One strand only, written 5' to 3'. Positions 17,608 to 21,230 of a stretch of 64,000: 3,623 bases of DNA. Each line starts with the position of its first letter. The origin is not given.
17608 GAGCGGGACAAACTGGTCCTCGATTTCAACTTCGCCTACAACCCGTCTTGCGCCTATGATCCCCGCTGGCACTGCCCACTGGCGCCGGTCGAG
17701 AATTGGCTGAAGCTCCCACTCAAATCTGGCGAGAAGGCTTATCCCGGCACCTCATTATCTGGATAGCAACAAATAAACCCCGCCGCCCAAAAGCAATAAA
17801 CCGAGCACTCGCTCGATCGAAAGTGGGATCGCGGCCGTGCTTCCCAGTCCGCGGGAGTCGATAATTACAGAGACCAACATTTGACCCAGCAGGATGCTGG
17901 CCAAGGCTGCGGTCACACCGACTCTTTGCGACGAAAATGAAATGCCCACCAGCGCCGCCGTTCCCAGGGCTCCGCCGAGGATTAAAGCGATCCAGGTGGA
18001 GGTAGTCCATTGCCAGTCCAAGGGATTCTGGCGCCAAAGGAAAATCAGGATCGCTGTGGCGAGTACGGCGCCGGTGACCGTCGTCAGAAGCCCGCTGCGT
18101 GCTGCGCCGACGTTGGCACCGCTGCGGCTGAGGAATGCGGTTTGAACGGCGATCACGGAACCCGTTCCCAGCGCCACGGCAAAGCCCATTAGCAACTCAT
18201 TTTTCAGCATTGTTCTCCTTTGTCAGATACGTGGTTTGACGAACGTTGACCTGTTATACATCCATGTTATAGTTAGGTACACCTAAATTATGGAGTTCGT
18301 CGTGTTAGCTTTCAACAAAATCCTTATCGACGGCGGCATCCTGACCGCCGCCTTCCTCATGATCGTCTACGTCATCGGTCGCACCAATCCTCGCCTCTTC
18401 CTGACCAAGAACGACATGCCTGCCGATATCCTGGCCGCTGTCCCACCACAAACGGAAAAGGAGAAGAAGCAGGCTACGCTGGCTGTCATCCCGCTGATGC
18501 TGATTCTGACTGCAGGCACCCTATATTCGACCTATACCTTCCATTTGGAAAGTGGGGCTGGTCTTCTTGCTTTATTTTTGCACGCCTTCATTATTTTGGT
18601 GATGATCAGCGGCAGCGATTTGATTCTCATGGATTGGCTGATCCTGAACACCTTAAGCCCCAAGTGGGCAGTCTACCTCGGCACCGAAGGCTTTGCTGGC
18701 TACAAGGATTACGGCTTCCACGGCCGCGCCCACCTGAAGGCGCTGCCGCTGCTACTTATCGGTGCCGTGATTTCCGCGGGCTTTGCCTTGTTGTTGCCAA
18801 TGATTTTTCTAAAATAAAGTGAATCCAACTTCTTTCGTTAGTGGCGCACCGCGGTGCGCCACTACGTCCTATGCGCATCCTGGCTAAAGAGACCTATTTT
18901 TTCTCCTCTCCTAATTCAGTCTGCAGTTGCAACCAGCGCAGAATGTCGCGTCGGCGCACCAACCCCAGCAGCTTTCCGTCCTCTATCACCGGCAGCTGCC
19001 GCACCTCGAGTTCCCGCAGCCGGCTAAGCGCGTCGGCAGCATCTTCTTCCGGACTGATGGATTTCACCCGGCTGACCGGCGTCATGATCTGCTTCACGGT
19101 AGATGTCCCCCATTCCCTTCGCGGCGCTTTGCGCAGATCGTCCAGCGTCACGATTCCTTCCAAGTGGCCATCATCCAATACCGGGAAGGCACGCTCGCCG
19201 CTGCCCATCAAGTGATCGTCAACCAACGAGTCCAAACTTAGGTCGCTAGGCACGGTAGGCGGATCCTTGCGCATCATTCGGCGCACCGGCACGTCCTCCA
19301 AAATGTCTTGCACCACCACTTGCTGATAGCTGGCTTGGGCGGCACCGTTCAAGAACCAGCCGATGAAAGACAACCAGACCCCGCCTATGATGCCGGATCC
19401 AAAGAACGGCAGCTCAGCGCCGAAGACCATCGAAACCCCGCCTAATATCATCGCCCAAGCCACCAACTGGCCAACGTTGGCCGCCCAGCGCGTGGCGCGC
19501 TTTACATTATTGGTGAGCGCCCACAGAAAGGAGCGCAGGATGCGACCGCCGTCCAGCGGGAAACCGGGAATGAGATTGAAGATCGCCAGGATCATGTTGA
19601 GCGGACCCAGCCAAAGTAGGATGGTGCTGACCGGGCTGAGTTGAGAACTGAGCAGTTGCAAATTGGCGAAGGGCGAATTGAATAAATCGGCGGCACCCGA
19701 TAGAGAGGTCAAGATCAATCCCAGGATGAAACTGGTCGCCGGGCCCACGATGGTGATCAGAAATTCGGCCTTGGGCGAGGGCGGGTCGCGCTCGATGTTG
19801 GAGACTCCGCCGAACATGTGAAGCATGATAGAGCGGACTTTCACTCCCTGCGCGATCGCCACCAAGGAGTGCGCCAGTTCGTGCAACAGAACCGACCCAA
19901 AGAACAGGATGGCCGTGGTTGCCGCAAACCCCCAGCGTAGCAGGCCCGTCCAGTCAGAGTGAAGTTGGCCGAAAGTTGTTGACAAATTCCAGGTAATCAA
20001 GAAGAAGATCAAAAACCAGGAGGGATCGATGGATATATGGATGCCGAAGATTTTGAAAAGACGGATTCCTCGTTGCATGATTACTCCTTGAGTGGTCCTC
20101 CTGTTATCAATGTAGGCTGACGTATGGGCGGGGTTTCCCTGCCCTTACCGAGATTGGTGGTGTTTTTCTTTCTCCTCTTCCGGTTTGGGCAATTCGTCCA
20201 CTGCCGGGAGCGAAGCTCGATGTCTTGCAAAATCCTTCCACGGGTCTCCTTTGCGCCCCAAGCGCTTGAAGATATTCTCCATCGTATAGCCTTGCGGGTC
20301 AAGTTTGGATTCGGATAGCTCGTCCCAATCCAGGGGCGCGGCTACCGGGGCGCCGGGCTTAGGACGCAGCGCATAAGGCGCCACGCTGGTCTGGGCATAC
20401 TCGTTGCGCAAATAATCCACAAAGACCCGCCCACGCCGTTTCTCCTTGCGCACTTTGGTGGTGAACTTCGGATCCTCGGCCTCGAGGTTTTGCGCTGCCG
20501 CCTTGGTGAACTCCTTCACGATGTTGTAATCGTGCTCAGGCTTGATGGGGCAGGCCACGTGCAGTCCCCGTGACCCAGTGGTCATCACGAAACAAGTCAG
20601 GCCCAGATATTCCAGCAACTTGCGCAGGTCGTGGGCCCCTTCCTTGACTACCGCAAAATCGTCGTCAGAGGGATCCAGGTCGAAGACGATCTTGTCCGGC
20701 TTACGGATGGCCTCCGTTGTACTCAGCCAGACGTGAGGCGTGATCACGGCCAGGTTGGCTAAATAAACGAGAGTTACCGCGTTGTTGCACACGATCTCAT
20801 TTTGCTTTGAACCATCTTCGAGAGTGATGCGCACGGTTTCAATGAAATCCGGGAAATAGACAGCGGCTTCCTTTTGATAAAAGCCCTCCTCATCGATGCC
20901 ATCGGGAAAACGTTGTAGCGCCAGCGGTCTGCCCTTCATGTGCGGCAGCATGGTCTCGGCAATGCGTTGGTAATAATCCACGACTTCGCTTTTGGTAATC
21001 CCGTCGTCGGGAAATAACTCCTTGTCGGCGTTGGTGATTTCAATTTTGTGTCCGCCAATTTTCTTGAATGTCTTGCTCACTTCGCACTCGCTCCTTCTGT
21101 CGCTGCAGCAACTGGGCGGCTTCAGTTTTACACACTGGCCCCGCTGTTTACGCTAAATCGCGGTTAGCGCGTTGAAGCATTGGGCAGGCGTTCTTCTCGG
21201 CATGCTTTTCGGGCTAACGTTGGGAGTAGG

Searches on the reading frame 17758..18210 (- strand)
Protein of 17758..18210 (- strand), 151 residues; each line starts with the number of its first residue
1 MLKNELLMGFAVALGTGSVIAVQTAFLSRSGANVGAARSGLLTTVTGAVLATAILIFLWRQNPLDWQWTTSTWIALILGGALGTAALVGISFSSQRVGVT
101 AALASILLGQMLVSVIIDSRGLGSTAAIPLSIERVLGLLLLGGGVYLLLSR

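Call 20: search_protein_families(library=pfam, proteins=[window:17758-18210:-], max_evalue=0.001)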
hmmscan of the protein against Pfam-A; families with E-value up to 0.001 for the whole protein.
window:17758-18210:- (151 aa): 1 family
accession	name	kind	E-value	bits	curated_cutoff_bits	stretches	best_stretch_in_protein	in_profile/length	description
PF04657.19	DMT_YdcZ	-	9.6e-18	65.2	24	1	10-147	3-140/140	Putative inner membrane exporter, YdcZ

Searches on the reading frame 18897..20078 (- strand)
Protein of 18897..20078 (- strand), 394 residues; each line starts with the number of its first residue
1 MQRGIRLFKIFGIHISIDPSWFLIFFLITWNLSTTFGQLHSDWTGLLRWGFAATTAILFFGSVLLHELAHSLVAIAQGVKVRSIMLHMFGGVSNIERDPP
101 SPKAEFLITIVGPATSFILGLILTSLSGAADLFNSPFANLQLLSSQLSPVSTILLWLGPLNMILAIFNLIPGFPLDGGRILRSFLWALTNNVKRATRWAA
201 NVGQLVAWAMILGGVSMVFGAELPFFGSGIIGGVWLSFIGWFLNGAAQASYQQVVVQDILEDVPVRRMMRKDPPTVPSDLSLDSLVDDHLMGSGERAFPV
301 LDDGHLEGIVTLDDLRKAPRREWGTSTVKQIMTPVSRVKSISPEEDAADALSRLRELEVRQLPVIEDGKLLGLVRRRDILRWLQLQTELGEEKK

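Call 20: search_protein_families(library=pfam, proteins=[window:18897-20078:-], max_evalue=0.001)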
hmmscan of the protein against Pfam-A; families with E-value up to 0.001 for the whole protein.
window:18897-20078:- (394 aa): 3 families
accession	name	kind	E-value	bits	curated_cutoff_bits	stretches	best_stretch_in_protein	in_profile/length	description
PF02163.28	Peptidase_M50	-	3.8e-24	85.7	27.2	1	55-207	2-218/221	Peptidase family M50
PF00571.33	CBS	-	8e-24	84.2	24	2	328-383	1-55/57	CBS domain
PF13398.12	Peptidase_M50B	-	1.5e-05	25.2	26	1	62-129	24-91/201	Peptidase M50B-like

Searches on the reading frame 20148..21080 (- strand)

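Call 20: search_protein_families(library=pfam, proteins=[window:20148-21080:-], max_evalue=0.001)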
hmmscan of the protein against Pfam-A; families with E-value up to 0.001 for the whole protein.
window:20148-21080:- (311 aa): 2 families
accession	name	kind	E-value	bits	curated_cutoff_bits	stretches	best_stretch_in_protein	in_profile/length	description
PF21686.3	LigD_Prim-Pol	-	3.4e-91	305.8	27.4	1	29-281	1-254/254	LigD, primase-polymerase domain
PF01896.25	DNA_primase_S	-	0.0001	23.2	26.8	0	133-252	1-163/163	DNA primase small subunit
